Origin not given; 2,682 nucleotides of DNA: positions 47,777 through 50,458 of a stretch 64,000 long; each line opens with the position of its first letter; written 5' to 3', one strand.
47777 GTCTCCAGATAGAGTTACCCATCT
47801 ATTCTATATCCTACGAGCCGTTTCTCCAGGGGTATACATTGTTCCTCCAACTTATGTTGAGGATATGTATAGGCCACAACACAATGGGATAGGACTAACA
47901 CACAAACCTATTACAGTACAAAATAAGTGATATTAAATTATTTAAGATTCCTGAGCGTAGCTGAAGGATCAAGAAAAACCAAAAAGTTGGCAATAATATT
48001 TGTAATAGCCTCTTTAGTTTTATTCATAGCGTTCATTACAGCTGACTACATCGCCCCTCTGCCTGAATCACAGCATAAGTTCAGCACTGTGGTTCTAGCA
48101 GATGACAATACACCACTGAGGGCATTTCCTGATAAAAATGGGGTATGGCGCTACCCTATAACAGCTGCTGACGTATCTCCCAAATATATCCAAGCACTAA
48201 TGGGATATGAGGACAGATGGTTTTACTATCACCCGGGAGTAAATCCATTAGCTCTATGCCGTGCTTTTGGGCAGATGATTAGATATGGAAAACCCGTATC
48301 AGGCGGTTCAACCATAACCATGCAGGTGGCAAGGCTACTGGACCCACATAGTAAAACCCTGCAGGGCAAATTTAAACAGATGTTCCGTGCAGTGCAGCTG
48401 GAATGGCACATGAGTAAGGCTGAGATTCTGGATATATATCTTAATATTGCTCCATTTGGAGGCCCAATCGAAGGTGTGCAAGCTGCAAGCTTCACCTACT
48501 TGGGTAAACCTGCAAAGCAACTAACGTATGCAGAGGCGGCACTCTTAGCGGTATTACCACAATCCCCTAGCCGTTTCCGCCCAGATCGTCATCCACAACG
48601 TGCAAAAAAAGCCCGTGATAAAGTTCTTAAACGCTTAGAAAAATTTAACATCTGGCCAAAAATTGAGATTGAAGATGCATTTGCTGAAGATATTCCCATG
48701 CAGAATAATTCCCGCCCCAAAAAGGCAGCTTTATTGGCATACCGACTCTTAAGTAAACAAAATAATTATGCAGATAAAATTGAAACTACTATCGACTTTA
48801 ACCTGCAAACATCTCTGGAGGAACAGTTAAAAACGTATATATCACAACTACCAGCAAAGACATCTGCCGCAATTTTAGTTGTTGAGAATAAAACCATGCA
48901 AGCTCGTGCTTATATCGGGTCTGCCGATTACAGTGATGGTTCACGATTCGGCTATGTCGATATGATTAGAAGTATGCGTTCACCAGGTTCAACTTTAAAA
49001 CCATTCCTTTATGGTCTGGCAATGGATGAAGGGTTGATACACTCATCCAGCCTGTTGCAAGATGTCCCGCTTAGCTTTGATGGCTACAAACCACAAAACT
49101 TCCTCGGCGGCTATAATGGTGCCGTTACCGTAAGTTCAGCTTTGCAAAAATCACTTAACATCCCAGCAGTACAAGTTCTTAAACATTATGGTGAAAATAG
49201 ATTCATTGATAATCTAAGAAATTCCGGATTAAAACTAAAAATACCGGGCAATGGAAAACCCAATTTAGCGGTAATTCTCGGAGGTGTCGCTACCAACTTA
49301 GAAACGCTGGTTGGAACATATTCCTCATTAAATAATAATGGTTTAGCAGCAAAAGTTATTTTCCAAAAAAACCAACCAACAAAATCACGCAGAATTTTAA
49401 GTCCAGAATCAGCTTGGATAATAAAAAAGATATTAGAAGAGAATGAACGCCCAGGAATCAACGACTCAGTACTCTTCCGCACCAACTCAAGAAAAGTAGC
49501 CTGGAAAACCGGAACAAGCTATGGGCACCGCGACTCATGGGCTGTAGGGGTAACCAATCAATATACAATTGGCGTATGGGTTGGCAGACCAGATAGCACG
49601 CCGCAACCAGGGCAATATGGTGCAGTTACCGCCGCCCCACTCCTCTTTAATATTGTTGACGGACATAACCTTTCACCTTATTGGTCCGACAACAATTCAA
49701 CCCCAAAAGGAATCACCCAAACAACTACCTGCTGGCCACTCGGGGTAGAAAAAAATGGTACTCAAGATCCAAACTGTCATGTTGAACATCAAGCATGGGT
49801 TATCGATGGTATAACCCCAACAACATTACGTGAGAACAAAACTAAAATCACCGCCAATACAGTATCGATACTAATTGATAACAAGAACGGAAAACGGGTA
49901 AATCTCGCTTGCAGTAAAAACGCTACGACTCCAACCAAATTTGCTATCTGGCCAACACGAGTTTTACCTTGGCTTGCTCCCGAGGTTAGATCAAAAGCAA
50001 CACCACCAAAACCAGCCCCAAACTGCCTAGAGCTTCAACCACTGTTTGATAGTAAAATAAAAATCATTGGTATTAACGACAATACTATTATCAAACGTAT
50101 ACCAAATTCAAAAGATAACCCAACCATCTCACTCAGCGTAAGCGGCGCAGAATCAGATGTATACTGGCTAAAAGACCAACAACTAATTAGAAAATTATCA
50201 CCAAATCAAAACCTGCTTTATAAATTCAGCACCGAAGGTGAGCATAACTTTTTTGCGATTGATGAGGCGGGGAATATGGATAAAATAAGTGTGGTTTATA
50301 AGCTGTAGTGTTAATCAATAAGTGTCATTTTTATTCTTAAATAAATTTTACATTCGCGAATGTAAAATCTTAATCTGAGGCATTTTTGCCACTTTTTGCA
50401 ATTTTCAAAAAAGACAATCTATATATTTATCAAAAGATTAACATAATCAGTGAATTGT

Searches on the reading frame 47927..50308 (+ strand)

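Call 63: search_protein_families(library=pfam, proteins=[window:47927-50308:+], max_evalue=0.00001)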
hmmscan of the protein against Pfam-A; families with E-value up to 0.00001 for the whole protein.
window:47927-50308:+ (793 aa): 3 families
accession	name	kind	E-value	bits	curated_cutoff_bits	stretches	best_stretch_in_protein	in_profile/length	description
PF00912.28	Transgly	-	8.2e-52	175.6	27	1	65-237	6-177/178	Transglycosylase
PF00905.27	Transpeptidase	-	5.5e-20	72.2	22.1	1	315-553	2-279/299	Penicillin binding protein transpeptidase domain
PF06832.18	BiPBP_C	-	3.5e-10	40.1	26.8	1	709-788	10-89/90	Penicillin-Binding Protein C-terminus Family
